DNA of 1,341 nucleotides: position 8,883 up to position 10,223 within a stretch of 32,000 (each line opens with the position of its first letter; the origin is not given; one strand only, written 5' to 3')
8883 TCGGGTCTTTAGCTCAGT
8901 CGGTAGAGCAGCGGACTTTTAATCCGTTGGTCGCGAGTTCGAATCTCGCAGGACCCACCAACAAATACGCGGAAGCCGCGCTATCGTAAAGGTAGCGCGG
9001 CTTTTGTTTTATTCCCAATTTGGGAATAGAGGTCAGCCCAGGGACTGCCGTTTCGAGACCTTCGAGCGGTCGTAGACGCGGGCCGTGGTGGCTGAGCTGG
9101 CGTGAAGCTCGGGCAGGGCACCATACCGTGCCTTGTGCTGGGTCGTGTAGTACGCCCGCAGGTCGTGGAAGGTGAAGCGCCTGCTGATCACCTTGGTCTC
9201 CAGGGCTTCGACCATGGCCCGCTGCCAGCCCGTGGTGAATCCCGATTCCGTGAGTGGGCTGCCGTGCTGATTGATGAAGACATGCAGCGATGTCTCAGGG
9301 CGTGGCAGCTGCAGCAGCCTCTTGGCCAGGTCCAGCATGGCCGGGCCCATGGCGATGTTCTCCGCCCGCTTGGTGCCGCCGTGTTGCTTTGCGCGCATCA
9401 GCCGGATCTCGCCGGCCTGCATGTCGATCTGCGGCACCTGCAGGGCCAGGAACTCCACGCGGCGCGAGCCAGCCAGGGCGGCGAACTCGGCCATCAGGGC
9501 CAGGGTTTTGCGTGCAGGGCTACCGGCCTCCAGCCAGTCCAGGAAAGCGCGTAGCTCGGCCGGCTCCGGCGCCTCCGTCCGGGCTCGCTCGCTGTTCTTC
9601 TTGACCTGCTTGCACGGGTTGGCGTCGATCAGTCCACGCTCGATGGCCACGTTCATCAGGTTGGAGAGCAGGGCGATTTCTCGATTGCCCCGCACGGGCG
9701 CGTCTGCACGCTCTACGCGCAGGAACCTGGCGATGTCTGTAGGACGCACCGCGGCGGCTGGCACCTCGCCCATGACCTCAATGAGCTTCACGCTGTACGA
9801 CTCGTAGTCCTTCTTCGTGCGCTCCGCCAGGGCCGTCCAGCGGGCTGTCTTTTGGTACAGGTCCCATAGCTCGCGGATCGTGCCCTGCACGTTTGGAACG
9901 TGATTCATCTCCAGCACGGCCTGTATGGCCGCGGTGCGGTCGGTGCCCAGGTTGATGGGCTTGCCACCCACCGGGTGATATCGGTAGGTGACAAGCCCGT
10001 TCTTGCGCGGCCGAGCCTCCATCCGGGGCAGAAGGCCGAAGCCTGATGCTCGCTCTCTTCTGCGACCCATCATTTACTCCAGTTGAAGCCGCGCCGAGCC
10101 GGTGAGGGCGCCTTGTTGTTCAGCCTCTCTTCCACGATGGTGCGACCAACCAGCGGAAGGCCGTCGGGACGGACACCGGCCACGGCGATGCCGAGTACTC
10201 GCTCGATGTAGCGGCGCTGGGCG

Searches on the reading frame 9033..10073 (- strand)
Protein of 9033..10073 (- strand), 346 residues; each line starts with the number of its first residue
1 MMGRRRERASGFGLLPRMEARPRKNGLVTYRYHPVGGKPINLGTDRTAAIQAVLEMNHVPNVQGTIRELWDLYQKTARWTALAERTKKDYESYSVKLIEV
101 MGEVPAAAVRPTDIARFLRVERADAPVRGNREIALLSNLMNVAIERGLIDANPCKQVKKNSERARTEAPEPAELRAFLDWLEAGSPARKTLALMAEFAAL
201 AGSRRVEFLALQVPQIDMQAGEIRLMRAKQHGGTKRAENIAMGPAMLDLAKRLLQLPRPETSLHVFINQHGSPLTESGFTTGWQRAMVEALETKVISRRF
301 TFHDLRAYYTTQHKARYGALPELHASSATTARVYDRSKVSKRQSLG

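Call 60: search_protein_families(library=pfam, proteins=[window:9033-10073:-], max_evalue=0.001)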
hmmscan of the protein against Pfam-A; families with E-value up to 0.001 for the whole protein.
window:9033-10073:- (346 aa): 3 families
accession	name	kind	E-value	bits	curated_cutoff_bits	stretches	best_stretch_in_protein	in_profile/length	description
PF00589.27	Phage_integrase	-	1.7e-13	51.1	27.1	1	172-311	6-138/172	Phage integrase family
PF22022.2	Phage_int_M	-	0.0001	22.9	27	1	75-159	12-95/96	Phage integrase central domain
PF09003.16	Arm-DNA-bind_1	-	0.00047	20.6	22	0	2-57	1-57/74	Bacteriophage lambda integrase, Arm DNA-binding domain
